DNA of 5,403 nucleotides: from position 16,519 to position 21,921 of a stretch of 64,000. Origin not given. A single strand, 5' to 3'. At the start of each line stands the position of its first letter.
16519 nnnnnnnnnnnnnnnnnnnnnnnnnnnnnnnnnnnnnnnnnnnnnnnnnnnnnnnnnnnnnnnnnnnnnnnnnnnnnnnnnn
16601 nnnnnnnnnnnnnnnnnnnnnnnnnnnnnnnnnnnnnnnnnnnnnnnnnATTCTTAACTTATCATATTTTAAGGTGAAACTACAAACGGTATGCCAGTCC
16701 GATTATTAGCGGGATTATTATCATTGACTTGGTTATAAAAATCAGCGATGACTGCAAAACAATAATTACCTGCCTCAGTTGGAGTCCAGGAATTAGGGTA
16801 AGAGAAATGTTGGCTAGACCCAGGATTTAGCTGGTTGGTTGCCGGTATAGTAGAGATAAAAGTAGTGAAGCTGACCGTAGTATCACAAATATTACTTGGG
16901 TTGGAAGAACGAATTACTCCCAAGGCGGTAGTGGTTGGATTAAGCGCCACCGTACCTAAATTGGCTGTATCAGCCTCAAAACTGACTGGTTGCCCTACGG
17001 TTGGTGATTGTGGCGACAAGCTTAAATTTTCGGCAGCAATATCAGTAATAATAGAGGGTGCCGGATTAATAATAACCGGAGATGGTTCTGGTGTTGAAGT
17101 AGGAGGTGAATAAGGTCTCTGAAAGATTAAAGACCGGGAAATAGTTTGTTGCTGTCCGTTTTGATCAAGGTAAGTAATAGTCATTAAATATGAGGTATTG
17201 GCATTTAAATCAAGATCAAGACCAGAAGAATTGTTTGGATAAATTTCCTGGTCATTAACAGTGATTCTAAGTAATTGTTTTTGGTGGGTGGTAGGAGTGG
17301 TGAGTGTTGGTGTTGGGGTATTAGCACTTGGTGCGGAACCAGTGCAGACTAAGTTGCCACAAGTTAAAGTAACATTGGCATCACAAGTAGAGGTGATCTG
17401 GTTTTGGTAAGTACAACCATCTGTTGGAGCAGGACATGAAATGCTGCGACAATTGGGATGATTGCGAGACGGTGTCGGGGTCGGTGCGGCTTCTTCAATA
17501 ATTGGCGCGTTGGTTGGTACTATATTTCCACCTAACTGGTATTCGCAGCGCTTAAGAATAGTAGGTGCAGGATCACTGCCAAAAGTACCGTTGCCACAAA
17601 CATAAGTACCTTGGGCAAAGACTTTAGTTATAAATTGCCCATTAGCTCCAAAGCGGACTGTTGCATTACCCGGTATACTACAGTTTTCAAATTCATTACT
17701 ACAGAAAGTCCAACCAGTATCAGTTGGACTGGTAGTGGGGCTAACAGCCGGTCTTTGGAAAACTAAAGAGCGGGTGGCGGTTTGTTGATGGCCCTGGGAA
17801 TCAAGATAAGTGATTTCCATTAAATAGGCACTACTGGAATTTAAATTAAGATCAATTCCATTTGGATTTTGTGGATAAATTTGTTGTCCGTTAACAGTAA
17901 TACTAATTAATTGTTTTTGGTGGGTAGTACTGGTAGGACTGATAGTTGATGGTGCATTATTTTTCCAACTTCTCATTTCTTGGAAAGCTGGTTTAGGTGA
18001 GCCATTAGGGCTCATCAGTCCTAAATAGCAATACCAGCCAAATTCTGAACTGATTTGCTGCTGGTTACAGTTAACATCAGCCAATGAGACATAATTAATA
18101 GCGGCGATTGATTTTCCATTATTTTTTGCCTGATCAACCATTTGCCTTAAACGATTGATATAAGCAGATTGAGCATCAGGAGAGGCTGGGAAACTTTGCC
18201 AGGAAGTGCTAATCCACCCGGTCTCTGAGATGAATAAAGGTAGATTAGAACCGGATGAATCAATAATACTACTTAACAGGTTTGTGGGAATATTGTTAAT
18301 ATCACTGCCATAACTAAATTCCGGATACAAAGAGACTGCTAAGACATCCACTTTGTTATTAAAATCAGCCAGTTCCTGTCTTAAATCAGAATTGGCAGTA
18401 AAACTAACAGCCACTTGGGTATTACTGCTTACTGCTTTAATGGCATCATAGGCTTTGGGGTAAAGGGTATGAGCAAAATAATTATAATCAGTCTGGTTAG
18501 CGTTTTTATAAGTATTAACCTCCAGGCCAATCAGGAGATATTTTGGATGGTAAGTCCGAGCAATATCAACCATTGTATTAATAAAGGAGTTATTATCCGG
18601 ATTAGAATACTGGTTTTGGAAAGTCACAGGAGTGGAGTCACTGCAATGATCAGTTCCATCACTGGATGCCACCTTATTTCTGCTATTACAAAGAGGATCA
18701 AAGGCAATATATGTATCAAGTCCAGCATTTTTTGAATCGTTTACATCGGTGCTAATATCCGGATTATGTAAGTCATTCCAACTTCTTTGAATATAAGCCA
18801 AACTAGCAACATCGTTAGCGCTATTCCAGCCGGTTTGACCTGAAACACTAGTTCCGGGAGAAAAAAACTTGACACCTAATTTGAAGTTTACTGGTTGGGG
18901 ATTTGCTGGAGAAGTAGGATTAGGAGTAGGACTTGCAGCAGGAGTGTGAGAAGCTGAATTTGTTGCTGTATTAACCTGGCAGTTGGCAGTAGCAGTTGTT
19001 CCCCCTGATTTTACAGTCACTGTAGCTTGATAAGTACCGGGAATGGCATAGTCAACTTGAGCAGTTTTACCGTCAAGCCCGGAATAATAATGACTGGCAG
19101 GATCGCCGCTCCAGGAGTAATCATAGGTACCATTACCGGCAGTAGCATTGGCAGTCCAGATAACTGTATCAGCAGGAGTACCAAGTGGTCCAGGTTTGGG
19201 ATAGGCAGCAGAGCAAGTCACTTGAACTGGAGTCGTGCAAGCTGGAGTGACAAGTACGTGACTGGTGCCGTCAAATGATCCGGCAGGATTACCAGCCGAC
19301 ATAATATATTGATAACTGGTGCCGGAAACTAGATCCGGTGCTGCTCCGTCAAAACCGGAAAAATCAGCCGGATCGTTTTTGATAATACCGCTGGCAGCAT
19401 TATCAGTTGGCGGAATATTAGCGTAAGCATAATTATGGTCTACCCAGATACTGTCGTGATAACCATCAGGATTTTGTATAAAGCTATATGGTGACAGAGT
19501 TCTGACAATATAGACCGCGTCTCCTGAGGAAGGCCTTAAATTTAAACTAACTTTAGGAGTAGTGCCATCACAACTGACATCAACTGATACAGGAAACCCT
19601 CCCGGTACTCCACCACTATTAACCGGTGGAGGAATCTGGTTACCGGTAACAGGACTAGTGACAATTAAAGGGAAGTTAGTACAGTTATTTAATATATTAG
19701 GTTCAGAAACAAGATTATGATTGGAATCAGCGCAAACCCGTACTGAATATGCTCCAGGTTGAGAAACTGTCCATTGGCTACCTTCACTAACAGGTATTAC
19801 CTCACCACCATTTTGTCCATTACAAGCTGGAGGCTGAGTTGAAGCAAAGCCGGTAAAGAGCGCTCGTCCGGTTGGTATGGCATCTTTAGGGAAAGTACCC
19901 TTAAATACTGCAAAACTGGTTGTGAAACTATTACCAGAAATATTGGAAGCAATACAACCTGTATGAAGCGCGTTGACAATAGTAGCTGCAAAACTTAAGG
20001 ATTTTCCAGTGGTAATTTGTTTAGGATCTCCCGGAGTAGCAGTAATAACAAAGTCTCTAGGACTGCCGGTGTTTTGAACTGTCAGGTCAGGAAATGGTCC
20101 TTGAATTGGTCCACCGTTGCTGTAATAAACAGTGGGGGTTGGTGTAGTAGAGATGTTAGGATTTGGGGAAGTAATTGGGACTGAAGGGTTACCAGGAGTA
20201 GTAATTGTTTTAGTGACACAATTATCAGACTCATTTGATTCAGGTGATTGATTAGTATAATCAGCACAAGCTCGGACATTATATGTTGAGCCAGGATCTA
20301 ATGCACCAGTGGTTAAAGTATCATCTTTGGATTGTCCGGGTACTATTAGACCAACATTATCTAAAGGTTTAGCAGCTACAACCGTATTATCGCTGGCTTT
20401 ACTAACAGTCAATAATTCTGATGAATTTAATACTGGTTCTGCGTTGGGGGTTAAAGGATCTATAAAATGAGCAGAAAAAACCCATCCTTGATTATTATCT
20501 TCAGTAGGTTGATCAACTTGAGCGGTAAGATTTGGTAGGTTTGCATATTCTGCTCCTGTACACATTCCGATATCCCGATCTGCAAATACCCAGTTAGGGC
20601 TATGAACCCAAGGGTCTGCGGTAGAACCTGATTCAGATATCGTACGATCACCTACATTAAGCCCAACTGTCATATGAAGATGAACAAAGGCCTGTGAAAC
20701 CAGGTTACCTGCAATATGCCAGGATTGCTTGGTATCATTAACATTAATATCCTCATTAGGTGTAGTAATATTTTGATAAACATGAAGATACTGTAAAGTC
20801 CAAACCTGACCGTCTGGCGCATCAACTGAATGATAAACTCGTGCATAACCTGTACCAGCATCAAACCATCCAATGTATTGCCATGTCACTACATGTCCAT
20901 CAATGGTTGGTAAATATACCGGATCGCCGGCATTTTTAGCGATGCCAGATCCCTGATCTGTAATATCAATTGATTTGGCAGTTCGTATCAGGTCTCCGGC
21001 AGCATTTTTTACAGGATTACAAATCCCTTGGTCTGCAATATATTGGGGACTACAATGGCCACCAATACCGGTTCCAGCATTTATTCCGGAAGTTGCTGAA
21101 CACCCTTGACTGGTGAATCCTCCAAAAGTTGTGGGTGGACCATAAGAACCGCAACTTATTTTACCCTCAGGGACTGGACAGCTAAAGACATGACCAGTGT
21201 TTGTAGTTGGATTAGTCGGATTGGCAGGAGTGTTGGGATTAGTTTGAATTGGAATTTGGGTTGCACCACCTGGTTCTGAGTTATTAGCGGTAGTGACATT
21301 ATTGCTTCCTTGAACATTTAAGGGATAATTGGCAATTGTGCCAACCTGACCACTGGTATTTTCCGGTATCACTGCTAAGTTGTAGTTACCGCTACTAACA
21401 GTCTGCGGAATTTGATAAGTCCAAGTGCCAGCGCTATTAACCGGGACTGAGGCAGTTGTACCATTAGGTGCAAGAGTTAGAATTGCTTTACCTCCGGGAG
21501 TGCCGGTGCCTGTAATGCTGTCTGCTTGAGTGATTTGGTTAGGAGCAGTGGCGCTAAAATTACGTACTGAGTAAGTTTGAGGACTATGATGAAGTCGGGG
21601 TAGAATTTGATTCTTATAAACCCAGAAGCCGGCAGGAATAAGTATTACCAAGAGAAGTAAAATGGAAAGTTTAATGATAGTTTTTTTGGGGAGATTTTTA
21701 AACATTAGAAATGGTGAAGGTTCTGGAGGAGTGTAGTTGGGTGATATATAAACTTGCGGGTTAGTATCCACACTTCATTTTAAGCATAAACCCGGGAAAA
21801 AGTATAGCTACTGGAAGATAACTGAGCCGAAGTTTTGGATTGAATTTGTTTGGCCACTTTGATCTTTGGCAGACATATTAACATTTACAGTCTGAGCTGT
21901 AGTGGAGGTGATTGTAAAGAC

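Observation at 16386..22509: Operon encoding a 1700-aa secreted multi-enzyme surface protein flanked by two small anchored proteins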

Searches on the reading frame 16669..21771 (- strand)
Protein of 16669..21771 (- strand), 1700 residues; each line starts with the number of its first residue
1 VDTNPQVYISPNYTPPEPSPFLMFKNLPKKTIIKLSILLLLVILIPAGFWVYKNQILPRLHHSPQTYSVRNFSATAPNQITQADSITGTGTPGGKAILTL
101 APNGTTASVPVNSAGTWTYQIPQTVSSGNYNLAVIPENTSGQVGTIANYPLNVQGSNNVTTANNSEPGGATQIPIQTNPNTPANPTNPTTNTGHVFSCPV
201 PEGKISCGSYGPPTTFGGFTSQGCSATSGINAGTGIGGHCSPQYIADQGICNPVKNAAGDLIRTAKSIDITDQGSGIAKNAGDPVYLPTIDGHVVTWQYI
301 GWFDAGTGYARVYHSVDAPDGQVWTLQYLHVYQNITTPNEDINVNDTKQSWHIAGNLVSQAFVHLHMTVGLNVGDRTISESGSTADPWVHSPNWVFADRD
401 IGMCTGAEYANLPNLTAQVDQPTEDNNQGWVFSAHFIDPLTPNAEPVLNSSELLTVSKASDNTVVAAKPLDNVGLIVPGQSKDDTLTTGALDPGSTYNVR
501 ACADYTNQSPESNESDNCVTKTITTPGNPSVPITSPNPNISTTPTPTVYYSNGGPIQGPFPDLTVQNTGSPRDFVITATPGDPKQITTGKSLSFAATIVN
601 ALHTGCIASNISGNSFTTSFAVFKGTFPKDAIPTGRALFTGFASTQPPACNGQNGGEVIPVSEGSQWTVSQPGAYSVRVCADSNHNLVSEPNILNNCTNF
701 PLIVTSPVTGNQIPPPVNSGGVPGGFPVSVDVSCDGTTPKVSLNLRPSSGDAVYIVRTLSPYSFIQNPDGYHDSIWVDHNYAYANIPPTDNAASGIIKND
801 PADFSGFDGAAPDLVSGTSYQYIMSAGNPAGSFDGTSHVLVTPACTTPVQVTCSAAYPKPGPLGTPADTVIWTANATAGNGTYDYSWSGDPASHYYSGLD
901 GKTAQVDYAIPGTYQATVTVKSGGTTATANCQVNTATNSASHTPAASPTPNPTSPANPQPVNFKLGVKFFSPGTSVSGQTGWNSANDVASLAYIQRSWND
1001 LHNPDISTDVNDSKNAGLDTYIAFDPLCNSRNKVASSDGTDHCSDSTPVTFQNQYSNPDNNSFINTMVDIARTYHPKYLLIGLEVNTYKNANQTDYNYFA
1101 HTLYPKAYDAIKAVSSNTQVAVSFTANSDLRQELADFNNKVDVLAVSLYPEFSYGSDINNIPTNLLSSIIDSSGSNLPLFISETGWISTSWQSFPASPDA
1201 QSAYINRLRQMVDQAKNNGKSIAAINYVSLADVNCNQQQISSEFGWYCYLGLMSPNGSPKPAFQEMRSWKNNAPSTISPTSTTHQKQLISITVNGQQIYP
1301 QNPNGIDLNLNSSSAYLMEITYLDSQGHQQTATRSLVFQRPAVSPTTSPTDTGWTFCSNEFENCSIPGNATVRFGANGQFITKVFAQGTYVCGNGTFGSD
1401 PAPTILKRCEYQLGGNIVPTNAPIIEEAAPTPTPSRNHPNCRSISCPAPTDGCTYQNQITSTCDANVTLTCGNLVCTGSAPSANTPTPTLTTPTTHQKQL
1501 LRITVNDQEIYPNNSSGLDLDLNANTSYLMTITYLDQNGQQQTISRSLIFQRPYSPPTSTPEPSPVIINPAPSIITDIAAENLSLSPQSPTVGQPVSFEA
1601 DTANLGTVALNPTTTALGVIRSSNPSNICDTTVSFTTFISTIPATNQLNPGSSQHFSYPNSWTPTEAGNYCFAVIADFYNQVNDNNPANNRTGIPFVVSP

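Call 3: search_protein_families(library=pfam, proteins=[window:16669-21771:-], max_evalue=1)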
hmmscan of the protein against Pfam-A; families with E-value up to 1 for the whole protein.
window:16669-21771:- (1700 aa): 7 families
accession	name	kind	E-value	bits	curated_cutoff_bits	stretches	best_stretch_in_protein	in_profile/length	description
PF07705.17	CARDB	-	1.9e-11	44.5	22.7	2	1583-1691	8-98/101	CARDB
PF07745.19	Glyco_hydro_53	-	5.2e-05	22.8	24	1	1081-1216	138-291/340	Glycosyl hydrolase family 53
PF19077.6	Big_13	-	0.00031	21.6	27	1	85-150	30-97/102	Bacterial Ig-like domain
PF18911.6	PKD_4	-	0.1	13.1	27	1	870-931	20-81/85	PKD domain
PF16258.11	DUF4912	-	0.22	12.2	29.4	0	1523-1556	78-111/118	Domain of unknown function (DUF4912)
PF16403.11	Bact_surface_Ig-like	-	0.41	11.2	27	0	903-933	38-69/71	Bacterial surface protein, Ig-like domain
PF17936.7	Big_6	-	0.82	10.4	27.6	1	81-145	11-75/83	Bacterial Ig domain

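Call 4: search_protein_families(library=ncbifam, proteins=[window:16669-21771:-], max_evalue=1)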
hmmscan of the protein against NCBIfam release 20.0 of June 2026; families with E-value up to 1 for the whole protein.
window:16669-21771:- (1700 aa): 2 families
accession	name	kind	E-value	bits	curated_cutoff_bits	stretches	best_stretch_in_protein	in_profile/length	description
NF033510.3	Ca_tandemer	repeat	0.0005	20.4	50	1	79-141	28-93/96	Ca2+-stabilized repeat-containing adhesin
TIGR03769.1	P_ac_wall_RPT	domain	0.012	16.1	30.9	0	666-683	6-23/41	TIGR03769 domain-containing protein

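Call 7: search_solved_structures(query=window:16669-21771:-, max_evalue=1, show_alignments=3)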
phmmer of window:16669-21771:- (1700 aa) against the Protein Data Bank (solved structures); distinct sequences matched with E-value up to 1: 1.
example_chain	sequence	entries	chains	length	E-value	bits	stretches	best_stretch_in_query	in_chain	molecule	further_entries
4hpg_A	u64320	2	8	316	0.58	10.6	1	1165-1247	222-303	Beta-1,3-glucanase | Beta-1,3-glucanase form 'RRII Gln 2'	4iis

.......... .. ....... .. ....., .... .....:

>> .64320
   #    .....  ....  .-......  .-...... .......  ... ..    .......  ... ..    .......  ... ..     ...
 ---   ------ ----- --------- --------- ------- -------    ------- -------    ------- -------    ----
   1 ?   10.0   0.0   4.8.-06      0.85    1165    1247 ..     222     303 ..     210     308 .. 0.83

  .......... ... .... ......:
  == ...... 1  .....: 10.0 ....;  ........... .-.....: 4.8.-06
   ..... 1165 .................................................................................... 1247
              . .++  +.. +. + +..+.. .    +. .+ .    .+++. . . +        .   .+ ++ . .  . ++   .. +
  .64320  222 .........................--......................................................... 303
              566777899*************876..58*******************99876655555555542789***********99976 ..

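Call 8: find_homologous_proteins(query=window:16669-21771:-, max_evalue=0.00001)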
Query window:16669-21771:- (1700 aa): 3 proteins with E <= 0.00001 among 8000 candidates.
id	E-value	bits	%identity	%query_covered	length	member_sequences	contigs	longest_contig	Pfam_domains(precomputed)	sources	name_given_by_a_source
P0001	0.0e+0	3897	100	100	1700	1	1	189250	PF07705.18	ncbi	-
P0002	7.9e-104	367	65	4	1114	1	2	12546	PF19077.7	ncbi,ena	-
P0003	4.2e-36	142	42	12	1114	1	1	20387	PF01520.24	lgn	-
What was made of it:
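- Tried and rejected: It was swamped by low-complexity linkers: 8000 candidates and only 3 real hits (call 8).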

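Call 10: find_encoding_contigs(protein=P0001, flank=10000, max_places=3)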
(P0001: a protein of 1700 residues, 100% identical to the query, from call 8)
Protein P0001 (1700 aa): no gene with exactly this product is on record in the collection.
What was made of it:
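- Tried and rejected: Not on record (call 10).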

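Call 25: search_protein_families(library=pfam, proteins=[P0002, P0003], max_evalue=0.1)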
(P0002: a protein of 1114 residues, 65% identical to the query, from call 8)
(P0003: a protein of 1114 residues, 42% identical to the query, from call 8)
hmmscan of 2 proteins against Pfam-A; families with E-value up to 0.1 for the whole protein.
P0002 (1114 aa): 4 families
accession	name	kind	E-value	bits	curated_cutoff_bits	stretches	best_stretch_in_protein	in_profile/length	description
PF19077.6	Big_13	-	3.2e-08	34.4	27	1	81-150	25-98/102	Bacterial Ig-like domain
PF07705.17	CARDB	-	0.00014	22.4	22.7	1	410-499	19-100/101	CARDB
PF15418.12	DUF4625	-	0.0006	20.5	27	1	111-144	90-123/131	Domain of unknown function (DUF4625)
PF17936.7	Big_6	-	0.005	17.5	27.6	1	79-146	10-77/83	Bacterial Ig domain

P0003 (1114 aa): 1 family
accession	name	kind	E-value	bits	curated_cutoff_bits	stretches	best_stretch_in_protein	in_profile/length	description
PF01520.23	Amidase_3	-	1.2e-17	64.9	27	1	890-1018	1-124/174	N-acetylmuramoyl-L-alanine amidase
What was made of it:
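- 21307..21588 (-): Ig-like Big_13 domain (aa ~62-155), below threshold in the giant and above it in P0002. calls 3, 25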

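Call 44: find_encoding_contigs(protein=P0002, flank=10000, max_places=3)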
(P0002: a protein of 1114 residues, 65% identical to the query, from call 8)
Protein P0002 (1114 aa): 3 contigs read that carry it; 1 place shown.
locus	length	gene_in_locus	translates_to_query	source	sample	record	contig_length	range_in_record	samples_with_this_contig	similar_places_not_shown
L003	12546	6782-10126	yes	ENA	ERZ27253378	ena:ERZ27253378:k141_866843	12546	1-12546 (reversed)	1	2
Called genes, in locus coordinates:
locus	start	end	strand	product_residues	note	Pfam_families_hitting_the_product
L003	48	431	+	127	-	PF00903:Glyoxalase, PF22677:Ble-like_N (faint)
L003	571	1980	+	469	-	PF25919:BSH_CusB (faint), PF00364:Biotin_lipoyl (faint), PF25973:BSH_CzcB (faint), PF25984:BSH_YknX (faint), PF25989:YknX_C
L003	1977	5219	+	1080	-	PF00873:ACR_tran, PF02355:SecD_SecF_C (faint), PF00873:ACR_tran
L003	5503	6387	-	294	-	-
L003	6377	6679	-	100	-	-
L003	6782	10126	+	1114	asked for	PF19077:Big_13 (weak)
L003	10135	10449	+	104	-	-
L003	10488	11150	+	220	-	-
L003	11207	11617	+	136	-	-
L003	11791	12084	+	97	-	-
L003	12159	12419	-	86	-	PF00076:RRM_1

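Call 50: find_encoding_contigs(protein=P0003, flank=10000, max_places=2)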
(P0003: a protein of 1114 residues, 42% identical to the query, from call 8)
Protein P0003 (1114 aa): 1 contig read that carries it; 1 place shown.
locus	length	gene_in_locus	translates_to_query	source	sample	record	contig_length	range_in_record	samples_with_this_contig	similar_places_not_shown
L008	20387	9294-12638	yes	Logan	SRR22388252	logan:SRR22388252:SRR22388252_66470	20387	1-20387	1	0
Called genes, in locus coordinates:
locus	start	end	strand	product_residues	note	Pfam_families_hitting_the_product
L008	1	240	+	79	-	?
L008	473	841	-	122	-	-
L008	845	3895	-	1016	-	-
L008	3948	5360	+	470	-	-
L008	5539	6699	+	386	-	PF12666:PrgI (faint), PF13620:CarboxypepD_reg (weak)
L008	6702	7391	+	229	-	PF26593:TraC-like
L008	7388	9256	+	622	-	PF12846:AAA_10, PF19044:P-loop_TraG, PF01935:DUF87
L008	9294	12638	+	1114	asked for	PF01520:Amidase_3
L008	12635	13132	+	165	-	-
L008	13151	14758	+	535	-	PF00561:Abhydrolase_1 (weak), PF12146:Hydrolase_4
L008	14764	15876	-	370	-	PF00712:DNA_pol3_beta, PF02767:DNA_pol3_beta_2, PF02768:DNA_pol3_beta_3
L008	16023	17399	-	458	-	PF11638:DnaA_N (weak), PF01695:IstB_IS21, PF00308:Bac_DnaA, PF01637:ATPase_2 (weak), PF00004:AAA, PF13173:AAA_14, PF13401:AAA_22 (faint), PF08299:Bac_DnaA_C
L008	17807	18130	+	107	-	PF00825:Ribonuclease_P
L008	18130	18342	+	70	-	PF01809:YidD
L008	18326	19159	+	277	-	PF02096:60KD_IMP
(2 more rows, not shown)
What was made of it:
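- P0003 lies directly after PrgI-like, TraC-like and VirB4 genes (call 50).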

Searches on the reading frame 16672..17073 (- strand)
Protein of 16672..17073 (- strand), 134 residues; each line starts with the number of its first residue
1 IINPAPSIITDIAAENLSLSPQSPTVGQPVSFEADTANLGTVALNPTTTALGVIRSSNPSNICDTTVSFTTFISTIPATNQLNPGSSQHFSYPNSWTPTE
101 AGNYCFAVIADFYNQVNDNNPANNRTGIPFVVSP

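Call 6: search_protein_families(library=pfam, proteins=[window:16672-17073:-], max_evalue=5)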
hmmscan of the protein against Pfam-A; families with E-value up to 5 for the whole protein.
seq(134 aa): 1 family
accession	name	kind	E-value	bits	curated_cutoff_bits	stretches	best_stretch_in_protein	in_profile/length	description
PF07705.17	CARDB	-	7.5e-08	33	22.7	1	17-125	8-98/101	CARDB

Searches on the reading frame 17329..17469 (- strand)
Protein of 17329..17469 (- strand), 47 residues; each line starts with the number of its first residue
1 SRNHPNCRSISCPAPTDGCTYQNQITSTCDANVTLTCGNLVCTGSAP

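Call 6: search_protein_families(library=pfam, proteins=[window:17329-17469:-], max_evalue=5)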
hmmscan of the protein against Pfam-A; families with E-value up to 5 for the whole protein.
seq(47 aa): 0 families

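Call 65: search_protein_families(library=ncbifam, proteins=[window:17329-17469:-], max_evalue=5)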
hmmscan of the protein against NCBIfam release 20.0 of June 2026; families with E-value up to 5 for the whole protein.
seq(47 aa): 0 families
